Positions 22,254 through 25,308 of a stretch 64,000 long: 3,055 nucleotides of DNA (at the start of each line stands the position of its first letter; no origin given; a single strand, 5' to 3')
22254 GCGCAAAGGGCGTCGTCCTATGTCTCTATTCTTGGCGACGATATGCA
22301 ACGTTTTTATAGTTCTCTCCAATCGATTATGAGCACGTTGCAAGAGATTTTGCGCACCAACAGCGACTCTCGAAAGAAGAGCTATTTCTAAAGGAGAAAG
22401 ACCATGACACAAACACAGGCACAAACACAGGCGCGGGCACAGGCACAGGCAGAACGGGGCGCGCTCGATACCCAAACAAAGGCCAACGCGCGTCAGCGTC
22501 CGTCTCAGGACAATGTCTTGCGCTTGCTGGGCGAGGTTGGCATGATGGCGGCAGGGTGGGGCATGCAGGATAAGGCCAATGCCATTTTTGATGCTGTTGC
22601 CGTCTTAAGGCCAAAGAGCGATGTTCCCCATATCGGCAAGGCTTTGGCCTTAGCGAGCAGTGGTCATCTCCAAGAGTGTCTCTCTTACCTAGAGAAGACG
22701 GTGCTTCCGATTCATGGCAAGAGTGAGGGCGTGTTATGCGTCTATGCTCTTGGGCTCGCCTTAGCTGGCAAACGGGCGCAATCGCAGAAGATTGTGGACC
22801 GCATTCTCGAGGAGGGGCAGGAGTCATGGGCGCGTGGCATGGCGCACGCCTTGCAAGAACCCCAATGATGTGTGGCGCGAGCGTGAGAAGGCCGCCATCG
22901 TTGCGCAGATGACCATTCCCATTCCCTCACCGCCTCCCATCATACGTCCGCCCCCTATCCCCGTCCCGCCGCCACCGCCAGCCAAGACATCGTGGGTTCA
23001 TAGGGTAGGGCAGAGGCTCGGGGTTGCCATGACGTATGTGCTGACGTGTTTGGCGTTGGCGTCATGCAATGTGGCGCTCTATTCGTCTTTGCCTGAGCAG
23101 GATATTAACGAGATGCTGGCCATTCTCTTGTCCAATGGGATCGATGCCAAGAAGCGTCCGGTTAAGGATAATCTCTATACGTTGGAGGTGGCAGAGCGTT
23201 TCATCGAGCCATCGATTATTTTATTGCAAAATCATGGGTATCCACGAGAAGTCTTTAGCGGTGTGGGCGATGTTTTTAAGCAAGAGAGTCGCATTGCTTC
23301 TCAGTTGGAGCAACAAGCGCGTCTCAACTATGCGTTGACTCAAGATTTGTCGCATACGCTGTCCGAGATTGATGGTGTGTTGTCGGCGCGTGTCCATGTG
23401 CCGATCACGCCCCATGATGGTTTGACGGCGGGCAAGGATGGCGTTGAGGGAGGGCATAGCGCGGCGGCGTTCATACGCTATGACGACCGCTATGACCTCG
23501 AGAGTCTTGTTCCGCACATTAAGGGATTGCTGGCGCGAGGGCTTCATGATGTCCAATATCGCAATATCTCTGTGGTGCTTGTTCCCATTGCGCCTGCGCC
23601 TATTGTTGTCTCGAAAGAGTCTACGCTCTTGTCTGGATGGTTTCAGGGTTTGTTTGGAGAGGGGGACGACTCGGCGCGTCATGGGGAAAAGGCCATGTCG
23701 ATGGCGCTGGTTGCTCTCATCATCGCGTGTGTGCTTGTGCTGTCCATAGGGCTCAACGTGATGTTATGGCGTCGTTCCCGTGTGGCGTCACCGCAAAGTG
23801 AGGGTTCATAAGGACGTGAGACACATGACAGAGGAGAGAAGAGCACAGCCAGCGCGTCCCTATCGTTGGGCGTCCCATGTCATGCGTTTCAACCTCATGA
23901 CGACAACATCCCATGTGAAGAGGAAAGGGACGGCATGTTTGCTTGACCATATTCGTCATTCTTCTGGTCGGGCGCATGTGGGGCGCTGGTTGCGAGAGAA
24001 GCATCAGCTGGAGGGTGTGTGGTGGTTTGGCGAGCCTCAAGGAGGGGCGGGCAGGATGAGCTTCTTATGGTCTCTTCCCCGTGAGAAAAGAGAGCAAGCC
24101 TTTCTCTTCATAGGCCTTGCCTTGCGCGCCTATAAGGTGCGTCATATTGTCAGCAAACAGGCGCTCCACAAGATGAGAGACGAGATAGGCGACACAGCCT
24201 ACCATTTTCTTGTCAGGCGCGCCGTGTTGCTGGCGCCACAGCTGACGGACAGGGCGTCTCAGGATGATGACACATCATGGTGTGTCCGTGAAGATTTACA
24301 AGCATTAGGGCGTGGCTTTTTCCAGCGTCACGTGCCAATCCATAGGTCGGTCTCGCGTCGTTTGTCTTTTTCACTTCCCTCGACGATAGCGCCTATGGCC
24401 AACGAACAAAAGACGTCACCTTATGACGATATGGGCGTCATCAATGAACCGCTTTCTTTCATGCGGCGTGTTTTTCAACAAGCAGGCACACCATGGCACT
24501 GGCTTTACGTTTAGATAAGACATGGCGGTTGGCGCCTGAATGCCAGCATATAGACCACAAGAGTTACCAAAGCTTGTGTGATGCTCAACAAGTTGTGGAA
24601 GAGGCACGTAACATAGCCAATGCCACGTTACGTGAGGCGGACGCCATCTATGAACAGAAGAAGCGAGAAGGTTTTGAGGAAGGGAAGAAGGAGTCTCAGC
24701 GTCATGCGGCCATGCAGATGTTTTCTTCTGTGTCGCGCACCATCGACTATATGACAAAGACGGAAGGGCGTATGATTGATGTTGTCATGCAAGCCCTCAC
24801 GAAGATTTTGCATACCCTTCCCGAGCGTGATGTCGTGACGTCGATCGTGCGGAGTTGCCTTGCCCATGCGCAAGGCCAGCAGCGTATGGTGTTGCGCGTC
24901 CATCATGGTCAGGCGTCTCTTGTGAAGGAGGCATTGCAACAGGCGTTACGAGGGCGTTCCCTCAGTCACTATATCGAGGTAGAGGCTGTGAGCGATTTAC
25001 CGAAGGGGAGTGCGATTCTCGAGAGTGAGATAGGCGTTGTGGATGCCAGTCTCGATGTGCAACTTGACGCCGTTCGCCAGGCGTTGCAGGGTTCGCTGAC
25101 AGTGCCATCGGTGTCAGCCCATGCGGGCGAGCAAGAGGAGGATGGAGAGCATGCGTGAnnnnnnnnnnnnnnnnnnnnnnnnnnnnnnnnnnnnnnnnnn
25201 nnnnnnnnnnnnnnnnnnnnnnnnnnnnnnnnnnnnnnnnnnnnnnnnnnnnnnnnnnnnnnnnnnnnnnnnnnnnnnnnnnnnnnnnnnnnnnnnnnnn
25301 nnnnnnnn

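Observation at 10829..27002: Ysc/Bsc-family type III secretion locus embedded in an alphaproteobacterial housekeeping backbone, lacking half of the core apparatus genes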

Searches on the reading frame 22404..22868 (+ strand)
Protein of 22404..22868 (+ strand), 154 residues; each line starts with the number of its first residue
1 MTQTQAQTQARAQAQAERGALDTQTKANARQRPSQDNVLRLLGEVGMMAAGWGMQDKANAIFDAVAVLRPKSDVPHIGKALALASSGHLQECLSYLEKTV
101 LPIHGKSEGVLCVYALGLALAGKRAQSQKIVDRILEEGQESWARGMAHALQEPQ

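Call 7: search_protein_families(library=pfam, proteins=[window:22404-22868:+], max_evalue=0.01)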
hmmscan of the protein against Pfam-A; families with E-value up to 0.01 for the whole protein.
window:22404-22868:+ (154 aa): 2 families
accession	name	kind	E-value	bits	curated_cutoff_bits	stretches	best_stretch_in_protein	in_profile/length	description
PF09477.16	Type_III_YscG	-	8.7e-05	23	32.1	1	38-124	5-90/116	Bacterial type III secretion system chaperone protein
PF09613.16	HrpB1_HrpK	-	0.0017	18.5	29.3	1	36-151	8-121/126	Bacterial type III secretion protein (HrpB1_HrpK)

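Call 17: search_protein_families(library=ncbifam, proteins=[window:22404-22868:+], max_evalue=0.1)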
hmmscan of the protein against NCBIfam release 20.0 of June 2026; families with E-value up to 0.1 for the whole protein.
window:22404-22868:+ (154 aa): 3 families
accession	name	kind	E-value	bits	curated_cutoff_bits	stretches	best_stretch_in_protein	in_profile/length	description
NF052304.1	CdsG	equivalog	2e-06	28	170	1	40-148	9-117/133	CdsG family type III secretion system protein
NF052415.1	T3SS_chap_SctY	equivalog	5.4e-05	23.7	70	1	34-136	4-105/106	type III secretion apparatus assembly chaperone SctY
TIGR02508.1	type_III_yscG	equivalog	0.00019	21.7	97.15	1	39-122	6-88/116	YscG family type III secretion system chaperone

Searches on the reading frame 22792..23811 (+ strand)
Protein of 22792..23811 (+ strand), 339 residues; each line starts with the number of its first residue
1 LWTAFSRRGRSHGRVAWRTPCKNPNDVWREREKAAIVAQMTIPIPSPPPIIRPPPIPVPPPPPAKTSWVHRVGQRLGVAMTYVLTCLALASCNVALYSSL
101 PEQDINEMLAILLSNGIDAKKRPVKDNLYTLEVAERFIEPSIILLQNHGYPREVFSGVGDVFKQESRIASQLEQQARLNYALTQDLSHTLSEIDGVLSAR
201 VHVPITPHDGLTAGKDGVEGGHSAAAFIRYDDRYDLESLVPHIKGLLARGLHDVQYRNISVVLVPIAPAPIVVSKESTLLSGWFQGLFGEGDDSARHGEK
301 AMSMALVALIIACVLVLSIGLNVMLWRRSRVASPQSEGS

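Call 7: search_protein_families(library=pfam, proteins=[window:22792-23811:+], max_evalue=0.01)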
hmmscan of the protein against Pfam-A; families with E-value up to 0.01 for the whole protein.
window:22792-23811:+ (339 aa): 1 family
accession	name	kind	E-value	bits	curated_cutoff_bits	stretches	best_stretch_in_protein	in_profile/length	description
PF01514.23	YscJ_FliF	-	9.8e-14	52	24.4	1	94-262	7-170/179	Secretory protein of YscJ/FliF family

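Call 17: search_protein_families(library=ncbifam, proteins=[window:22792-23811:+], max_evalue=0.1)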
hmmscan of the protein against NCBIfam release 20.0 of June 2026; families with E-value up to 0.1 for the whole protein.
window:22792-23811:+ (339 aa): 4 families
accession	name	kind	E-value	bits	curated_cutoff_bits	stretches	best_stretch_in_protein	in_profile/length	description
TIGR02544.1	III_secr_YscJ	equivalog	5.5e-50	169.8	161.95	1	81-267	6-189/193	type III secretion system inner membrane ring lipoprotein SctJ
NF011875.1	PRK15348.1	equivalog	2.9e-27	95.9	260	1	83-266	10-187/249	EscJ/YscJ/HrcJ family type III secretion inner membrane ring protein SsaJ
NF011852.0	PRK15324.1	equivalog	2.7e-18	66.4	261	1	83-264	9-188/252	EscJ/YscJ/HrcJ family type III secretion inner membrane ring protein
TIGR00206.1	fliF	equivalog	0.0012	17.8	129.75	1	160-261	114-212/555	flagellar basal-body MS-ring/collar protein FliF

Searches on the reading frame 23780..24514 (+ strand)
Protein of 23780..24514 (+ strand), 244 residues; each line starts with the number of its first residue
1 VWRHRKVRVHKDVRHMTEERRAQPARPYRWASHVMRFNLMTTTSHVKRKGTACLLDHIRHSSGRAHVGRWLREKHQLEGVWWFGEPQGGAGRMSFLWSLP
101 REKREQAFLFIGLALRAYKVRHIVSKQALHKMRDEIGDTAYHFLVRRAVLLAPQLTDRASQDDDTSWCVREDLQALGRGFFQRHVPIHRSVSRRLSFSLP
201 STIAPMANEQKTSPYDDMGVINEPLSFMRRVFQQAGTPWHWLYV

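Call 7: search_protein_families(library=pfam, proteins=[window:23780-24514:+], max_evalue=0.01)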
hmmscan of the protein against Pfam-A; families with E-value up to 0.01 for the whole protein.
window:23780-24514:+ (244 aa): 1 family
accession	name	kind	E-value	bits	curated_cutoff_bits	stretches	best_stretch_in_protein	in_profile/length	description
PF06578.17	YscK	-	0.00034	20.6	22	1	58-204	31-171/209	YOP proteins translocation protein K (YscK)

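Call 17: search_protein_families(library=ncbifam, proteins=[window:23780-24514:+], max_evalue=0.1)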
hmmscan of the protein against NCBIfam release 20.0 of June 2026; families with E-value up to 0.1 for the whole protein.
window:23780-24514:+ (244 aa): 0 families

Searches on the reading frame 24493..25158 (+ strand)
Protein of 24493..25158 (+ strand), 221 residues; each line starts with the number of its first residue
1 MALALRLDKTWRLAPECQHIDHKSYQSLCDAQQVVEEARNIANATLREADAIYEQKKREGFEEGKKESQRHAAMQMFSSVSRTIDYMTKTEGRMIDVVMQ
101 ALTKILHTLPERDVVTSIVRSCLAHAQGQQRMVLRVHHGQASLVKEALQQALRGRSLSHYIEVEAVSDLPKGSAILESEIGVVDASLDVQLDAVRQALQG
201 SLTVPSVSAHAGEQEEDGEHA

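Call 7: search_protein_families(library=pfam, proteins=[window:24493-25158:+], max_evalue=0.01)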
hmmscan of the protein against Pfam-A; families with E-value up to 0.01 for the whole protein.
window:24493-25158:+ (221 aa): 3 families
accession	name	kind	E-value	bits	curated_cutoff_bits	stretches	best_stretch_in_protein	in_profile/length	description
PF02108.21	FliH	-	1.8e-08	34.8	24.1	1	75-193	9-127/128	Flagellar assembly protein FliH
PF06635.17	T3SS_SCTL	-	0.00052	20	23.3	1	20-197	28-197/206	Type 3 secretion system stator protein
PF06188.17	HrpE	-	0.0029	18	23.5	1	30-150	31-151/191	HrpE/YscL/FliH and V-type ATPase subunit E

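Call 17: search_protein_families(library=ncbifam, proteins=[window:24493-25158:+], max_evalue=0.1)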
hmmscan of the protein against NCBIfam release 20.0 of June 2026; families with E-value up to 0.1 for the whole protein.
window:24493-25158:+ (221 aa): 9 families
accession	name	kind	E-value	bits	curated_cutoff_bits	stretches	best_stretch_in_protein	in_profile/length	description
NF005392.0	PRK06937.1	equivalog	2.1e-48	164.4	159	1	9-202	10-203/209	HrpE/YscL family type III secretion apparatus protein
TIGR02499.1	HrpE_YscL_not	equivalog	1.5e-26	93.5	78.7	1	20-186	4-166/166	type III secretion system stator protein SctL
NF006574.0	PRK09098.1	subfamily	2.1e-20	73.3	278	1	30-213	51-235/277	HrpE/YscL family type III secretion apparatus protein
NF004968.0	PRK06328.1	equivalog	3e-15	56.1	220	1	12-206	12-208/223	HrpE/YscL family type III secretion apparatus protein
NF005198.1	PRK06669.1-3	equivalog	5e-12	45.6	200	1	27-198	116-293/299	flagellar assembly protein FliH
TIGR03825.1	FliH_bacil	equivalog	1.3e-07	31.4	148.9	1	31-202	67-248/255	flagellar assembly protein FliH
NF004692.0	PRK06032.1-3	equivalog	0.0078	15.9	235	1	51-166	59-184/244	flagellar assembly protein H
NF005196.1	PRK06669.1-1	equivalog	0.029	13.8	200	0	113-198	194-272/274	flagellar assembly protein FliH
TIGR01903.2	cas5_csm4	equivalog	0.061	12.6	55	1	47-101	236-289/304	type III-A CRISPR-associated RAMP protein Csm4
